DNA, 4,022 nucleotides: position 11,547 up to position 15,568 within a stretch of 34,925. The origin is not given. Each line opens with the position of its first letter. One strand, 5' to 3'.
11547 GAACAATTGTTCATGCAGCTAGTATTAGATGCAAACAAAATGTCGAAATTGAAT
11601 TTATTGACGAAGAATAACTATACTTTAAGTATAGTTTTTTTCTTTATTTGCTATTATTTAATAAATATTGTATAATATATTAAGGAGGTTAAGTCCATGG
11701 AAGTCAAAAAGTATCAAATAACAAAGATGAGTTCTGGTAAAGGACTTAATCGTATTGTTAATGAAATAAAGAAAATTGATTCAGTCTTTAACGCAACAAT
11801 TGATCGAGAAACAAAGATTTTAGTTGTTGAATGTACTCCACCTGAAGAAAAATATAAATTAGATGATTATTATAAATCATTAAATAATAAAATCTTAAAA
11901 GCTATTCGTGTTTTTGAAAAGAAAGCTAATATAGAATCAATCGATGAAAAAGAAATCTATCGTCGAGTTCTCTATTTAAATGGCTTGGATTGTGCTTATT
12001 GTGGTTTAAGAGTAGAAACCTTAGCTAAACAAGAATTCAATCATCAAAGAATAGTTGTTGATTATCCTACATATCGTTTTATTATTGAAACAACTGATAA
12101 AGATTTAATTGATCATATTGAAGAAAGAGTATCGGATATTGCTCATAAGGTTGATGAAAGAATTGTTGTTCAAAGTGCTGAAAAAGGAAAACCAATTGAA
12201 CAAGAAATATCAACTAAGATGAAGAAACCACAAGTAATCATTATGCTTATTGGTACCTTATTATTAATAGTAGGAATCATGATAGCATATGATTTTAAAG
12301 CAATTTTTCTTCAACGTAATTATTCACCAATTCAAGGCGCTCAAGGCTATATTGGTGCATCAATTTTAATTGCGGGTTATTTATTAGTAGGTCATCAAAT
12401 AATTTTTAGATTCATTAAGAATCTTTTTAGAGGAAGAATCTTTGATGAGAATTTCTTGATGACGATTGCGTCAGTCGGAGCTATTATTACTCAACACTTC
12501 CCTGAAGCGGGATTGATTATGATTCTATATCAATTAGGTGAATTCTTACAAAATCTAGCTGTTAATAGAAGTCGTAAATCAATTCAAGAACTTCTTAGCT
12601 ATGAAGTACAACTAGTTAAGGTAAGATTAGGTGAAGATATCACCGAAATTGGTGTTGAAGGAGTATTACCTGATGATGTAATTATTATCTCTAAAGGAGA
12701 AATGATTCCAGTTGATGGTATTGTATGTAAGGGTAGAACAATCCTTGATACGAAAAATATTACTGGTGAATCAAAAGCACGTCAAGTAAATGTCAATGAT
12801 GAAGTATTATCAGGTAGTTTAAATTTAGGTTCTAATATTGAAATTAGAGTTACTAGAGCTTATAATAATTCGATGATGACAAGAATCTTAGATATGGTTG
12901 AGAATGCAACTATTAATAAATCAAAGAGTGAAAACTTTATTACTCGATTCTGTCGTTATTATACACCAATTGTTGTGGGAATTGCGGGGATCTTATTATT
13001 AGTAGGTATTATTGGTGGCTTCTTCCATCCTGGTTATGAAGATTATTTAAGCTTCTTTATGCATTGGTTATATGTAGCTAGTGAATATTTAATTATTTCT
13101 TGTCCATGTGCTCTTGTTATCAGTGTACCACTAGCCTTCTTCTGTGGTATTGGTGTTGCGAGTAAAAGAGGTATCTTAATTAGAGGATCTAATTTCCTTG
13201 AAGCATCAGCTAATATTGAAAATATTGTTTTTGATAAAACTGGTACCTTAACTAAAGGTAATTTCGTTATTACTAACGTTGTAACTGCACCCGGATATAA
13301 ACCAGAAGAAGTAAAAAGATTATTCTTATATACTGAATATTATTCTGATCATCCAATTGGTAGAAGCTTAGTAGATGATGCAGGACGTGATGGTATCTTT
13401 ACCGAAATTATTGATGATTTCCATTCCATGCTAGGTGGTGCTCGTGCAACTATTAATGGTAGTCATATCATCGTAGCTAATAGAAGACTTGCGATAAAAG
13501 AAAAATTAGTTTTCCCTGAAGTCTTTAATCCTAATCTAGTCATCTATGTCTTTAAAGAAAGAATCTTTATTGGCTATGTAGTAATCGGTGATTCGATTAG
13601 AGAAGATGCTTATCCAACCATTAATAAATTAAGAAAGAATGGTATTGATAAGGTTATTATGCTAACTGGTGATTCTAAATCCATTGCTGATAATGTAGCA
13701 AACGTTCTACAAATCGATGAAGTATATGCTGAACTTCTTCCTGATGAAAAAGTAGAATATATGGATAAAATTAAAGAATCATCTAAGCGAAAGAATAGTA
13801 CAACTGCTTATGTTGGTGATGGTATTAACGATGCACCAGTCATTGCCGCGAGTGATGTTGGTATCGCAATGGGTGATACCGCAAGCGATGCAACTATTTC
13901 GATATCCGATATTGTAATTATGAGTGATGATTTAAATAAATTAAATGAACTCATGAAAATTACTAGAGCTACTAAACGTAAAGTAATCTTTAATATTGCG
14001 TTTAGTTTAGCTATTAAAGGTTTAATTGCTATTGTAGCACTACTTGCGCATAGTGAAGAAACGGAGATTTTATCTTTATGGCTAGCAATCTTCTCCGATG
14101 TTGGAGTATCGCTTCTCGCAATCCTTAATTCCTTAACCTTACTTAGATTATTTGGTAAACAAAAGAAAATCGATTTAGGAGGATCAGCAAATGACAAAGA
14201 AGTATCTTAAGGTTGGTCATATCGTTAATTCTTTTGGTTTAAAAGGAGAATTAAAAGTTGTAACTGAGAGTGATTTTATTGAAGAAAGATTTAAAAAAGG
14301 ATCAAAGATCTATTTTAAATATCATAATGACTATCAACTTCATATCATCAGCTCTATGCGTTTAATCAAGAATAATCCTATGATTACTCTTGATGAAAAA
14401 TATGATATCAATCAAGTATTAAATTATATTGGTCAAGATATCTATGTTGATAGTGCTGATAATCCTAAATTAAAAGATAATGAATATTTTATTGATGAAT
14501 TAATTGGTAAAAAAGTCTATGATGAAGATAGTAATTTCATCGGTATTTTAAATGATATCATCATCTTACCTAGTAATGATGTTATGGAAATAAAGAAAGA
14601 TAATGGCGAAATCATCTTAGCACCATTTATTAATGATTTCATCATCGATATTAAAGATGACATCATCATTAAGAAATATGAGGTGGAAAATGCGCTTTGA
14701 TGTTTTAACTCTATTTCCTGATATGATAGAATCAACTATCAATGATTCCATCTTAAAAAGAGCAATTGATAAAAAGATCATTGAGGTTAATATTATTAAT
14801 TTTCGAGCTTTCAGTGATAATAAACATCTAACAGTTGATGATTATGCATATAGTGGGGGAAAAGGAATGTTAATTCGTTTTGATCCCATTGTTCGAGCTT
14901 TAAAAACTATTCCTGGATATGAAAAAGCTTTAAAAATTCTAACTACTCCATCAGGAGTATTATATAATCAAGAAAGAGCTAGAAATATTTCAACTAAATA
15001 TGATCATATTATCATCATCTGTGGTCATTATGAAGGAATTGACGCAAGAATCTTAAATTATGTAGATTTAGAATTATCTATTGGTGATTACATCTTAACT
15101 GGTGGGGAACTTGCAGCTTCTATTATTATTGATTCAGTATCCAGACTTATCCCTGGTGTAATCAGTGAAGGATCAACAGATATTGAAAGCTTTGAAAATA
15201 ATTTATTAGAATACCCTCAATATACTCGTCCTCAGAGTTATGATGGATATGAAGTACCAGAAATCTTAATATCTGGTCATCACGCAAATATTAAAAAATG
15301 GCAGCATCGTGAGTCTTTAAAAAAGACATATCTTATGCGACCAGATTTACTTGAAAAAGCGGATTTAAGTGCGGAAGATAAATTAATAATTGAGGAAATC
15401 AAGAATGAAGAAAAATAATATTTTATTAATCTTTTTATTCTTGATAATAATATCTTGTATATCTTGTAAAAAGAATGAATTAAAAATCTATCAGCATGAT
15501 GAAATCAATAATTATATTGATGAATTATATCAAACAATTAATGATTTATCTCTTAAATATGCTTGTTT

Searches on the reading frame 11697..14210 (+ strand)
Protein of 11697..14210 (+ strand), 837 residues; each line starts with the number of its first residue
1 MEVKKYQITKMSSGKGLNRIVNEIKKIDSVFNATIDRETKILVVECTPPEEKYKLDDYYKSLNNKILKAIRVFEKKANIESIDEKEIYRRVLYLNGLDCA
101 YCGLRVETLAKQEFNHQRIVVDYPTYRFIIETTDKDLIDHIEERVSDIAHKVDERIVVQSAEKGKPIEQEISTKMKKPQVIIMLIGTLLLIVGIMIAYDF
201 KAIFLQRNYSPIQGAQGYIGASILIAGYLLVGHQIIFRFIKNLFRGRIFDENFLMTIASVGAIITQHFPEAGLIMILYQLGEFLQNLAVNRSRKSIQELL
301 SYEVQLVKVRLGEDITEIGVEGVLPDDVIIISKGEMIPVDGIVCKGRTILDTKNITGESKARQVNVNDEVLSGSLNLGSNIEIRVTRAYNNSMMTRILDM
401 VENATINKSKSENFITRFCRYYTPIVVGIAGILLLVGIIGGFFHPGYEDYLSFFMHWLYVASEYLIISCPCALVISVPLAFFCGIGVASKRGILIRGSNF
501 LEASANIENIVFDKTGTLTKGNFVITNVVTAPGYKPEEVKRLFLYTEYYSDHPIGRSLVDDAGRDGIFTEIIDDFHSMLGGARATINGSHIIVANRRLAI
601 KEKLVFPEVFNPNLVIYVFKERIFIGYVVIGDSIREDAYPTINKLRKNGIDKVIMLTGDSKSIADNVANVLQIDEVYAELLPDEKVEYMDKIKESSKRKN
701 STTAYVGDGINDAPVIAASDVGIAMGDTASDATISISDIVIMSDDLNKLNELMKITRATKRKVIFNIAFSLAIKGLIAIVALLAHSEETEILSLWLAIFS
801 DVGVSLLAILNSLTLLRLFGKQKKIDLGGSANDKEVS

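Call 65: search_protein_families(library=pfam, proteins=[window:11697-14210:+], max_evalue=0.001)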
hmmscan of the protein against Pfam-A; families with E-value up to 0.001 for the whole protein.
window:11697-14210:+ (837 aa): 2 families
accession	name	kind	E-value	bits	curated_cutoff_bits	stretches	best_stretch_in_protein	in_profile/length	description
PF00122.25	E1-E2_ATPase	-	4.3e-38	131.1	28.1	1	307-491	7-181/181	E1-E2 ATPase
PF00702.32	Hydrolase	-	2.5e-23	83.9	26.4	1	508-719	2-190/191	haloacid dehalogenase-like hydrolase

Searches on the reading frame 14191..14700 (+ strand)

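Call 65: search_protein_families(library=pfam, proteins=[window:14191-14700:+], max_evalue=0.001)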
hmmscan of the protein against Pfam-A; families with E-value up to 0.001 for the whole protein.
window:14191-14700:+ (169 aa): 3 families
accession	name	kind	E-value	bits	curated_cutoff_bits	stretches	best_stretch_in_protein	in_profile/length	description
PF01782.24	RimM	-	1.7e-15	57.4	23.5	1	8-89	2-83/84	RimM N-terminal domain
PF05239.21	PRC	-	1.1e-07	32.1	21.2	1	97-160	2-70/78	PRC-barrel domain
PF24986.1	PRC_RimM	-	5.9e-06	26.3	27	1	102-154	2-54/69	RimM PRC barrel domain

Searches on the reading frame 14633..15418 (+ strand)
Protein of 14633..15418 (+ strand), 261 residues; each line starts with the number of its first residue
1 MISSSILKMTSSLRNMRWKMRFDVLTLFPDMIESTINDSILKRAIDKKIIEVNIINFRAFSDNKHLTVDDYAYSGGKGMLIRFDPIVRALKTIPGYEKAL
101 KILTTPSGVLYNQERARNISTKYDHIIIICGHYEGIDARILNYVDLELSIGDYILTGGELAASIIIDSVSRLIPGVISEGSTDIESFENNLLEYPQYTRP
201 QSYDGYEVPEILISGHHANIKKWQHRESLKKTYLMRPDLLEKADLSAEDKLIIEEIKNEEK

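Call 65: search_protein_families(library=pfam, proteins=[window:14633-15418:+], max_evalue=0.001)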
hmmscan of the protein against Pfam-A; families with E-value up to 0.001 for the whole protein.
window:14633-15418:+ (261 aa): 1 family
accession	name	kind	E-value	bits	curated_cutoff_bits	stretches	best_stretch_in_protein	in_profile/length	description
PF01746.26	tRNA_m1G_MT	-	4.7e-56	190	27.3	1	42-237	2-195/195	tRNA (Guanine-1)-methyltransferase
